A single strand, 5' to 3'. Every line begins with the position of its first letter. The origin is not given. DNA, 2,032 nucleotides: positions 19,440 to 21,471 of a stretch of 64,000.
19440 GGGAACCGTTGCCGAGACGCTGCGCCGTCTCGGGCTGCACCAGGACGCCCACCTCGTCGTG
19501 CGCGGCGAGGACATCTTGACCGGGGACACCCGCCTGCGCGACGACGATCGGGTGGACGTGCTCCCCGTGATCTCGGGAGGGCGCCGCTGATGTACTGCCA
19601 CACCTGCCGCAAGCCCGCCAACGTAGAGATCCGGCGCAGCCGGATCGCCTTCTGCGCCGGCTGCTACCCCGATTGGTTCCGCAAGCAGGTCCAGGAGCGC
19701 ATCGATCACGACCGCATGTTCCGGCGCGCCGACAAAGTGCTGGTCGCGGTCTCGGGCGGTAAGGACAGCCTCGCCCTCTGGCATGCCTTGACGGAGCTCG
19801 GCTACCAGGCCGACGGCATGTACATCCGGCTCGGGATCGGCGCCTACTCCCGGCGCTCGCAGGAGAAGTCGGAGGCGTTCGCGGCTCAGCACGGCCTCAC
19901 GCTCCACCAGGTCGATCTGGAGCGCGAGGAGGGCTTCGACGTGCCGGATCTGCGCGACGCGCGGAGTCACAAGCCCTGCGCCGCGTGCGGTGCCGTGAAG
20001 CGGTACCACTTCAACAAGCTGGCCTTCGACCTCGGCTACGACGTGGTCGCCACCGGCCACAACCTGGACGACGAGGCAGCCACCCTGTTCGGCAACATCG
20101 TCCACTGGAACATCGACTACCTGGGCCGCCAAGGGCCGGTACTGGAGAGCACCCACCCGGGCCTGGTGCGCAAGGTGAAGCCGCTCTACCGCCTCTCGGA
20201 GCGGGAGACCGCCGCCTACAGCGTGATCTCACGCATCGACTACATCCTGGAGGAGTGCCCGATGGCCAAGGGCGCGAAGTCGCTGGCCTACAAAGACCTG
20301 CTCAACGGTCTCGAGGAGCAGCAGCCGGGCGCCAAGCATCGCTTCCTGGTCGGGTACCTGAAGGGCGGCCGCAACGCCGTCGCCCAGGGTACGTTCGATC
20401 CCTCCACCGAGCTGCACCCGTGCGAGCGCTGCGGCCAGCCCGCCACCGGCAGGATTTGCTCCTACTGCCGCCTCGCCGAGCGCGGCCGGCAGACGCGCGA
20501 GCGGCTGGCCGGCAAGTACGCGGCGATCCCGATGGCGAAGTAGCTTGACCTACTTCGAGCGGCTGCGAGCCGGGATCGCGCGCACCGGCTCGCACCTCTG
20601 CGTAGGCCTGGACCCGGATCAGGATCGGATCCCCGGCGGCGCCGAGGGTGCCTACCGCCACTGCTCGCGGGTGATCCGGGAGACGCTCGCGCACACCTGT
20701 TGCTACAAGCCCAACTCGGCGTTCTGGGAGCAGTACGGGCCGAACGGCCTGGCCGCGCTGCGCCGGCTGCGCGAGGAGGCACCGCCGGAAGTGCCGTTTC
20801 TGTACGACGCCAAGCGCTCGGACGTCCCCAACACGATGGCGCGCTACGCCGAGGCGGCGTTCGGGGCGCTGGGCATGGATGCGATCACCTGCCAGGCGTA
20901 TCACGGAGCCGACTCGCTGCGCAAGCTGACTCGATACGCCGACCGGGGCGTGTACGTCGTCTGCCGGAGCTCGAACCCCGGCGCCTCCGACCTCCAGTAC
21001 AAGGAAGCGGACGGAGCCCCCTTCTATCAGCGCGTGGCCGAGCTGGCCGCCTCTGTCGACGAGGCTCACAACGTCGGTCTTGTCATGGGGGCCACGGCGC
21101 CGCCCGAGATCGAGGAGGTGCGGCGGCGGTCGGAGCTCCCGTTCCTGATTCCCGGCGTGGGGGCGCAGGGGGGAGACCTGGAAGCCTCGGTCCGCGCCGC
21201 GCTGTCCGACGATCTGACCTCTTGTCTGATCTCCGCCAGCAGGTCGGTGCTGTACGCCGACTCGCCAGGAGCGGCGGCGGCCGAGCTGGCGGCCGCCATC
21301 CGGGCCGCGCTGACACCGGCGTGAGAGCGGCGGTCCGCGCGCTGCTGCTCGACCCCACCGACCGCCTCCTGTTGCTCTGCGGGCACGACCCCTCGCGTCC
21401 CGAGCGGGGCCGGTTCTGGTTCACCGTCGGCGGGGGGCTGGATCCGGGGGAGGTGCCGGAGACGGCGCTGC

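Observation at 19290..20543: ThiS-like sulfur carrier ending in GG-RR, translationally coupled (TGATG) to a TtuA-type tRNA thiolase. Two direct repeats lie upstream.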

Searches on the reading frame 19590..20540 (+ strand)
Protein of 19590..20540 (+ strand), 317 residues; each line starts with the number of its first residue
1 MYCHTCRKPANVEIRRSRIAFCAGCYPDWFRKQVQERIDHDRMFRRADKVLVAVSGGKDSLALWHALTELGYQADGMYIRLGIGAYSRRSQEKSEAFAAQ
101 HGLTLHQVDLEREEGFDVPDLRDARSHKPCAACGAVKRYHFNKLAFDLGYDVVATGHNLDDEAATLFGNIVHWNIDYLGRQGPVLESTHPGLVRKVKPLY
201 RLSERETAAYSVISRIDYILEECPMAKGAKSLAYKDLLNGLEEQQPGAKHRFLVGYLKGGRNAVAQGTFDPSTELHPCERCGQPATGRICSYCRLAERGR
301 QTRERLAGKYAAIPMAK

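Call 5: search_protein_families(library=pfam, proteins=[window:19590-20540:+], max_evalue=0.01)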
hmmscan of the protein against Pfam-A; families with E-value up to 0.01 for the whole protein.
window:19590-20540:+ (317 aa): 3 families
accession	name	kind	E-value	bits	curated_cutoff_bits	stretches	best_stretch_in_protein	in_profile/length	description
PF01171.26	ATP_bind_3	-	2.2e-09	37.7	27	1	49-218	1-163/182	PP-loop family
PF03054.22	tRNA_Me_trans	-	5.7e-05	23.3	20.6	1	49-158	2-127/202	tRNA methyl transferase HUP domain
PF22082.2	TtuA_LIM_N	-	0.0051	17.3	27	1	3-26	2-25/26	2-thiouridine synthetase TtuA, N-terminal LIM domain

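Call 6: search_protein_families(library=ncbifam, proteins=[window:19590-20540:+], max_evalue=0.01)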
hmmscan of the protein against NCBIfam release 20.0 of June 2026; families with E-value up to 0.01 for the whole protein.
window:19590-20540:+ (317 aa): 8 families
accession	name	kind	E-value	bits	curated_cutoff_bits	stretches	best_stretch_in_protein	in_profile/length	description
NF049949.1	tRNAsynTtuAPyrococ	equivalog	5e-81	272.1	450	1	1-295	1-289/292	tRNA-5-methyluridine(54) 2-sulfurtransferase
NF047749.1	tRNAThiolNcsA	equivalog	3e-35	121.9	500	1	1-297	1-317/322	tRNA 2-thiolation protein NcsA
TIGR00269.1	TIGR00269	hypoth_equivalog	1.2e-19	70.5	62.75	1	193-297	1-102/104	TIGR00269 family protein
NF007972.0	PRK10696.1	equivalog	1.8e-15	57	272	1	31-252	25-244/295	tRNA 2-thiocytidine(32) synthetase TtcA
TIGR02432.1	lysidine_TilS_N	equivalog_domain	2.5e-13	50.4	93.6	1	49-218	1-167/189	tRNA lysidine(34) synthetase TilS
NF001138.1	PRK00143.1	equivalog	1.1e-07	31.1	284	1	49-160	1-124/345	tRNA 2-thiouridine(34) synthase MnmA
TIGR00268.2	TIGR00268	equivalog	3.5e-07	29.8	150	1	43-162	9-124/259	ATP-dependent sacrificial sulfur transferase LarE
NF011258.0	PRK14664.1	equivalog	0.00069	18.8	680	1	45-158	3-117/362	tRNA 2-thiouridine(34) synthase MnmA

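Call 10: find_encoding_contigs(protein=window:19590-20540:+, flank=10000, max_places=6)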
Protein window:19590-20540:+ (317 aa): no gene with exactly this product is on record in the collection.

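Call 18: find_related_loci(query=window:19590-20540:+, collection=genome_contigs, flank=10000)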
Query window:19590-20540:+ (317 aa) in genome_contigs; peptide patterns used: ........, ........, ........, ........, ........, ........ (x = any residue, [..] = any of these).
380 stretches matched a pattern; 336 encode a relative of the query (tblastn E <= 1e-3); the best 80 are kept; 80 distinct loci.
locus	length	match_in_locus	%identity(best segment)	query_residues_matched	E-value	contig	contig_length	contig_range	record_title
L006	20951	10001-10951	94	1-317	0e+0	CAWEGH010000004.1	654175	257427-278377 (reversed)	MAG: Candidatus Dormibacteraeota bacterium isolate MFD09603.bin.1.315 genome assembly, contig: contig_17332, whole genom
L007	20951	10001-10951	94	1-317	0e+0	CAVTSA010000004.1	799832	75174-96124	MAG: Candidatus Dormibacteraeota bacterium isolate MFD00731.bin.1.225 genome assembly, contig: contig_28726, whole genom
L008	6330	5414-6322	89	1-303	0e+0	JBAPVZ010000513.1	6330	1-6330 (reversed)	MAG: Candidatus Dormiibacterota bacterium isolate MFD01297_ilm_asm_bin15 k127_20342, whole genome shotgun sequence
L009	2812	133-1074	79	3-316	0e+0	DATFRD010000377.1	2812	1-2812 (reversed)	MAG TPA_asm: Candidatus Dormiibacterota bacterium isolate SMAG_U9348 k141_3474255, whole genome shotgun sequence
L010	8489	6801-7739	78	1-313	1e-170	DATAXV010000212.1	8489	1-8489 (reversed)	MAG TPA_asm: Candidatus Dormiibacterota bacterium isolate SMAG_U5662 k141_297799, whole genome shotgun sequence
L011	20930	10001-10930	79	1-310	2e-169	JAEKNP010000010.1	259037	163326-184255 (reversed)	MAG: Candidatus Nephthysia bennettiae isolate SB9753_S6_5 NODE_4_length_259037_cov_21.223892, whole genome shotgun seque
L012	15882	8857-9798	78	1-314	4e-168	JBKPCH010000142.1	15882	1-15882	MAG: Candidatus Dormiibacterota bacterium isolate GB_EKS_MAG_00057 GB_EKS_000001490172, whole genome shotgun sequence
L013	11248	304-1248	77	3-317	9e-168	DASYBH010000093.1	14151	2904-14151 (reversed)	MAG TPA_asm: Candidatus Dormiibacterota bacterium isolate SMAG_U4902 k141_1015443, whole genome shotgun sequence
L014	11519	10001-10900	80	1-300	2e-166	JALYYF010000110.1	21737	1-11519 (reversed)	MAG: Candidatus Dormiibacterota bacterium isolate KAP bin32 SD1490-92_k127_1107908, whole genome shotgun sequence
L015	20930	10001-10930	77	1-310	2e-165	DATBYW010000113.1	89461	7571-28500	MAG TPA_asm: Candidatus Dormiibacterota bacterium isolate SMAG_U7603 k141_1081909, whole genome shotgun sequence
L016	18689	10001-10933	77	1-311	6e-165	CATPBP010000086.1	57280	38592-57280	MAG: Candidatus Dormibacteraeota bacterium isolate S106_Bin_1 genome assembly, contig: S106_000000026159, whole genome s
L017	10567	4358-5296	76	1-313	1e-164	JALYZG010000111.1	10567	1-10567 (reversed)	MAG: Candidatus Dormiibacterota bacterium isolate KAP bin59 SD1490-92_k127_2105471, whole genome shotgun sequence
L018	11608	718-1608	80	1-297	3e-164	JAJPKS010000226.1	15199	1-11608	MAG: Bacillota bacterium isolate Centralia_MAG_97 k107_21366580, whole genome shotgun sequence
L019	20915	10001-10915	79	1-305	1e-162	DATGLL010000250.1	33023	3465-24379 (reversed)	MAG TPA_asm: Candidatus Dormiibacterota bacterium isolate SMAG_U9885 k141_152437, whole genome shotgun sequence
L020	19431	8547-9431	77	1-295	9e-158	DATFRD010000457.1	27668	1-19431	MAG TPA_asm: Candidatus Dormiibacterota bacterium isolate SMAG_U9348 k141_2484966, whole genome shotgun sequence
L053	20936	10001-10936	49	1-305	1e-99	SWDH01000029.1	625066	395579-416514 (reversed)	MAG: Nitrospira sp. isolate RSF11 Nitrospira_sp_RSF11_29, whole genome shotgun sequence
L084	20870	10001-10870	53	1-294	4e-97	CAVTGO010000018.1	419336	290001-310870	MAG: uncultured Actinomycetes bacterium isolate MFD09206.bin.3.351 genome assembly, contig: contig_9691, whole genome sh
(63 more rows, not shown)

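Call 30: search_solved_structures(query=window:19590-20540:+, max_evalue=0.001, show_alignments=1)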
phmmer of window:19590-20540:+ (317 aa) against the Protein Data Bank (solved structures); distinct sequences matched with E-value up to 0.001: 9.
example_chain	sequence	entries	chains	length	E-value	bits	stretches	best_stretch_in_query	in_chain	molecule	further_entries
5gha_A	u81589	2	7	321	3.6e-91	308.8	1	1-298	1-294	Sulfur Transferase TtuA | tRNA-5-methyluridine(54) 2-sulfurtransferase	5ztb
5b4e_A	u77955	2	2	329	3.9e-91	308.7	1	1-298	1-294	Sulfur Transferase TtuA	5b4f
3vrh_A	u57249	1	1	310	2.2e-71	243.8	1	1-295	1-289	Putative uncharacterized protein PH0300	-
5mko_A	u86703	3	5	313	2.2e-71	243.8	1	1-295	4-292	TtuA PH0300 | PH0300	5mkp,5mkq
6scy_A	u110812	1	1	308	2.9e-25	92.3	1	1-294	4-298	[4Fe-4S]-dependent U34-ARNt thiolase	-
6scy_B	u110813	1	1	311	4.6e-25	91.6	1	1-294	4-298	[4Fe-4S]-dependent U34-ARNt thiolase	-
2der_A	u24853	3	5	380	5.1e-05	25.8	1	39-159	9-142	tRNA-specific 2-thiouridylase mnmA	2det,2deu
9hln_A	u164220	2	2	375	0.00036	23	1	48-158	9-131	tRNA-specific 2-thiouridylase MnmA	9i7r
3a2k_A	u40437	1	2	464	0.00051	22.5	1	40-210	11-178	tRNA(Ile)-lysidine synthase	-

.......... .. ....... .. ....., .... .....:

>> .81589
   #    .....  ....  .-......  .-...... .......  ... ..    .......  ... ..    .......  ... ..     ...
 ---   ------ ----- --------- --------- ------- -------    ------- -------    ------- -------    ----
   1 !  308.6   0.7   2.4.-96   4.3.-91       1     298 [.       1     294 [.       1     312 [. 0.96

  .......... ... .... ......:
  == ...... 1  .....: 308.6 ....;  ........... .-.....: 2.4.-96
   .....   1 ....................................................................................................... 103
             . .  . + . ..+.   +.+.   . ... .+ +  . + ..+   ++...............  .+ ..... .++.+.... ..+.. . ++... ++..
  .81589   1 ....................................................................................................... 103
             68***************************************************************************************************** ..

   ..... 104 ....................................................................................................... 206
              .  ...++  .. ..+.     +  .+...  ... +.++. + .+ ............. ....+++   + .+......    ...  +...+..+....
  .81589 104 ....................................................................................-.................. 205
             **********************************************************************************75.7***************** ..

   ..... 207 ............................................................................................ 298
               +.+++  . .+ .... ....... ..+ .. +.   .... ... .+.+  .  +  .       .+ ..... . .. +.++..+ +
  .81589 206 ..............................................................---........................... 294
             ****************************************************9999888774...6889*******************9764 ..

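Call 35: search_protein_families(library=pfam, proteins=[L084:9791-11041:+, L084:8624-9778:+, L084:7651-8598:+, L084:11028-11939:+, L084:11900-13687:+, L053:6344-8542:+, L053:8661-9674:+, L053:10955-11266:+, L053:11528-12556:+, L053:12955-13578:+], max_evalue=0.001)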
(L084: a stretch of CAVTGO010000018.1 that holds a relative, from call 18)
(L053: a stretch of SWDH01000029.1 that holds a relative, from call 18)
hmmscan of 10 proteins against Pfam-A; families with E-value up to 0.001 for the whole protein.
L084:9791-11041:+ (417 aa): 3 families
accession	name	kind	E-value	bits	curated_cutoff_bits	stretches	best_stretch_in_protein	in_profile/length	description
PF22082.2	TtuA_LIM_N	-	2e-09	37.8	27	1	72-96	1-25/26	2-thiouridine synthetase TtuA, N-terminal LIM domain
PF01171.26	ATP_bind_3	-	2.7e-08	34.2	27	1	120-291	2-167/182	PP-loop family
PF02597.26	ThiS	-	0.00018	22.4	22.5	1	9-64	13-76/76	ThiS family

L084:8624-9778:+ (385 aa): 0 families

L084:7651-8598:+ (316 aa): 1 family
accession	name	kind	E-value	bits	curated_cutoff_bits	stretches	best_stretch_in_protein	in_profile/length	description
PF02219.23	MTHFR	-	7.4e-32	111.3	24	1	41-304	33-287/287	Methylenetetrahydrofolate reductase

L084:11028-11939:+ (304 aa): 0 families

L084:11900-13687:+ (596 aa): 14 families
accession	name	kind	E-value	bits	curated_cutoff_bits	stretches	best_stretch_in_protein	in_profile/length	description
PF00004.35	AAA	-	9.1e-39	133.3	21.2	1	280-427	1-130/131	ATPase family associated with various cellular activities (AAA)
PF17758.7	Prot_ATP_ID_OB_N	-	1.9e-21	75.9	23.4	1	109-169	1-62/62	Proteasomal ATPase OB N-terminal domain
PF16450.11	Prot_ATP_ID_OB_C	-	5.6e-16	58.6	23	1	170-225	1-56/56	Proteasomal ATPase OB C-terminal domain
PF13191.12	AAA_16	-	1.6e-07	32.4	32.6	1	266-350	13-128/167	AAA ATPase domain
PF00910.28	RNA_helicase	-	1.3e-05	26.1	21.5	1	280-347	1-64/105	RNA helicase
PF06068.19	TIP49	-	1.7e-05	24.6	23.8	1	243-306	21-79/347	TIP49 P-loop domain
PF20720.3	nSTAND3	-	6.7e-05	23.1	27.2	0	273-305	13-45/155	Novel STAND NTPase 3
PF11365.13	SOGA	-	0.00012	23.5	31.1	1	30-103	2-80/94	Protein SOGA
PF05496.18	RuvB_N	-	0.00015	22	27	1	275-310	31-66/159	Holliday junction DNA helicase RuvB P-loop domain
PF07728.20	AAA_5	-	0.00021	21.8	22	1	279-316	1-39/139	AAA domain (dynein-related subfamily)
PF24883.2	NPHP3_N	-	0.00039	21.1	24.8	0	277-320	22-59/164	Nephrocystin 3, N-terminal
PF03215.21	Rad17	-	0.00048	20.6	23.8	0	279-308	47-76/186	Rad17 P-loop domain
PF13401.12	AAA_22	-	0.00049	20.8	27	0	280-406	8-126/130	AAA domain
PF07724.20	AAA_2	-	0.00051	20.5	27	0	280-367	6-89/166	AAA domain (Cdc48 subfamily)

L053:6344-8542:+ (733 aa): 1 family
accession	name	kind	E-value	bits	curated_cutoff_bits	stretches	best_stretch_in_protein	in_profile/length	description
PF03065.20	Glyco_hydro_57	-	7.8e-50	170.2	21.2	1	8-431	2-284/291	Glycosyl hydrolase family 57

L053:8661-9674:+ (338 aa): 4 families
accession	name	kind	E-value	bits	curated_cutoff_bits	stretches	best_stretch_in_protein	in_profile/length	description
PF01087.27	GalP_UDP_transf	-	6.9e-18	66.2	22.1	1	6-181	12-184/184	Galactose-1-phosphate uridyl transferase, N-terminal domain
PF02744.22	GalP_UDP_tr_C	-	4.6e-11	43.2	29.2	1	195-303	9-119/165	Galactose-1-phosphate uridyl transferase, C-terminal domain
PF16268.10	DUF4921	-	3e-10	40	28.5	1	141-328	211-388/425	Domain of unknown function (DUF4921)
PF16285.10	DUF4931_N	-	1.2e-09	38.8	24.1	1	110-177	54-121/124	Domain of unknown function (DUF4931) N-terminal domain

L053:10955-11266:+ (104 aa): 0 families

L053:11528-12556:+ (343 aa): 3 families
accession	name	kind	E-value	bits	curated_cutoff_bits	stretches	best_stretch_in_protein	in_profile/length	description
PF01556.23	DnaJ_C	-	2.3e-43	148.3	26.6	1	134-307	1-152/152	DnaJ C terminal domain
PF00226.36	DnaJ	-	1e-23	83.6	27.8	1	7-71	1-63/63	DnaJ domain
PF00684.25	DnaJ_CXXCXGXG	-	0.00026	21.6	32.7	1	154-182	37-65/65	DnaJ central domain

L053:12955-13578:+ (208 aa): 2 families
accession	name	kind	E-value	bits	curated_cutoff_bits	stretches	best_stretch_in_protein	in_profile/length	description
PF13801.11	Metal_resist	-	2e-07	31.6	29.2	1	45-157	32-124/125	Heavy-metal resistance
PF07813.17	LTXXQ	-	8.4e-06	26.9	24.3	1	68-158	8-95/100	LTXXQ motif family protein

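Call 38: find_homologous_proteins(query=L084:9791-11041:+, max_evalue=1e-10)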
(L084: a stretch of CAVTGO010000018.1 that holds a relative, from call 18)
Query L084:9791-11041:+ (417 aa): 8000 proteins with E <= 1e-10 among 8000 candidates; the best 120 are listed.
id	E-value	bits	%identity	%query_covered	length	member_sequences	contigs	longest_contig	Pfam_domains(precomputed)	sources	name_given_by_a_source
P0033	2.8e-224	763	100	81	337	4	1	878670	PF01171.27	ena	-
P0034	2.5e-221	753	81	100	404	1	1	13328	PF22082.3,PF01171.27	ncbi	ncbi:MAG: ATP-binding protein [Actinomycetota bacterium]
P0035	5.4e-219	745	81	99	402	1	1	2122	PF22082.3,PF02597.27,PF01171.27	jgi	jgi:tRNA-5-methyluridine54 2-sulfurtransferase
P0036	3.3e-218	743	80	100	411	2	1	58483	PF22082.3,PF01171.27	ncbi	ncbi:MAG TPA: ATP-binding protein [Actinomycetota bacterium]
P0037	5.8e-218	742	81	100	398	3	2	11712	PF22082.3,PF01171.27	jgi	jgi:tRNA-5-methyluridine54 2-sulfurtransferase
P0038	1.3e-217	741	81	99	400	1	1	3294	PF22082.3,PF02597.27,PF01171.27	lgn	-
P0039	2.7e-217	740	79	100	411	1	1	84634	PF22082.3,PF02597.27,PF01171.27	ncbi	ncbi:MAG TPA: ATP-binding protein [Actinomycetota bacterium]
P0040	5.9e-217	739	79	100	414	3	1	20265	PF22082.3,PF02597.27,PF01171.27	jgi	jgi:uncharacterized protein (TIGR00269 family)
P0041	1.6e-216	737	80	100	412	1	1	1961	PF22082.3,PF02597.27,PF01171.27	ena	-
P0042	2.1e-216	737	81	100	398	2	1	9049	PF22082.3,PF01171.27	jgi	jgi:uncharacterized protein (TIGR00269 family)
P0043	2.8e-216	736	79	99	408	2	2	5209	PF22082.3,PF01171.27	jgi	jgi:uncharacterized protein (TIGR00269 family)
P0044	4.9e-216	736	80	99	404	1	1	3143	PF22082.3,PF01171.27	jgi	jgi:uncharacterized protein (TIGR00269 family)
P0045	5.3e-216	735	79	100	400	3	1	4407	PF22082.3,PF02597.27,PF01171.27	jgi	-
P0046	1.1e-215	734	80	100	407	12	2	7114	PF22082.3,PF01171.27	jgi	jgi:uncharacterized protein (TIGR00269 family)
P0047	1.2e-215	734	80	100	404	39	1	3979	PF22082.3,PF01171.27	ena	-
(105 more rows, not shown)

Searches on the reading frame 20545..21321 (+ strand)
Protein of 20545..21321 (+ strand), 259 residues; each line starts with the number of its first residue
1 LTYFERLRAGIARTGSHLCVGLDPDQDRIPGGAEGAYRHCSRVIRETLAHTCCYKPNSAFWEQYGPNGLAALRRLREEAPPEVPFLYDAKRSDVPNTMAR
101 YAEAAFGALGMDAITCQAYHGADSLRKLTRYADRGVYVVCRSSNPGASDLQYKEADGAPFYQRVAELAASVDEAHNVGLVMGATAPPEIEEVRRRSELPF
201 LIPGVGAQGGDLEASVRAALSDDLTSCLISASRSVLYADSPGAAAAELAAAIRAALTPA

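Call 5: search_protein_families(library=pfam, proteins=[window:20545-21321:+], max_evalue=0.01)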
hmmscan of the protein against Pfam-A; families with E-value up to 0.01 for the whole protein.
window:20545-21321:+ (259 aa): 1 family
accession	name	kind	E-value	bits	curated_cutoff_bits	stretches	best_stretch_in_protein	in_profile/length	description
PF00215.30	OMPdecase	-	1.5e-31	110.5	27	1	17-247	2-220/221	Orotidine 5'-phosphate decarboxylase / HUMPS family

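Call 6: search_protein_families(library=ncbifam, proteins=[window:20545-21321:+], max_evalue=0.01)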
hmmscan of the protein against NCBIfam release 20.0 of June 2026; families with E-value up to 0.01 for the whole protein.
window:20545-21321:+ (259 aa): 5 families
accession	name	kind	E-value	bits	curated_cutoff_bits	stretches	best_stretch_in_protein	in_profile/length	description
TIGR02127.1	pyrF_sub2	equivalog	2.9e-63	213.5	110.6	1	4-246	2-258/261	orotidine-5'-phosphate decarboxylase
NF004034.0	PRK05500.1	equivalog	3.5e-38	131.4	656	1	1-253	1-259/478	bifunctional orotidine-5'-phosphate decarboxylase/orotate phosphoribosyltransferase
NF010386.0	PRK13813.1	equivalog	2.4e-17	63.3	208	1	68-253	44-214/216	orotidine 5'-phosphate decarboxylase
TIGR01740.1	pyrF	equivalog_domain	1.6e-09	37.8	92.3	1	77-247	50-214/216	orotidine-5'-phosphate decarboxylase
NF001273.0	PRK00230.1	equivalog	5e-05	22.8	193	1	68-253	44-230/233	orotidine-5'-phosphate decarboxylase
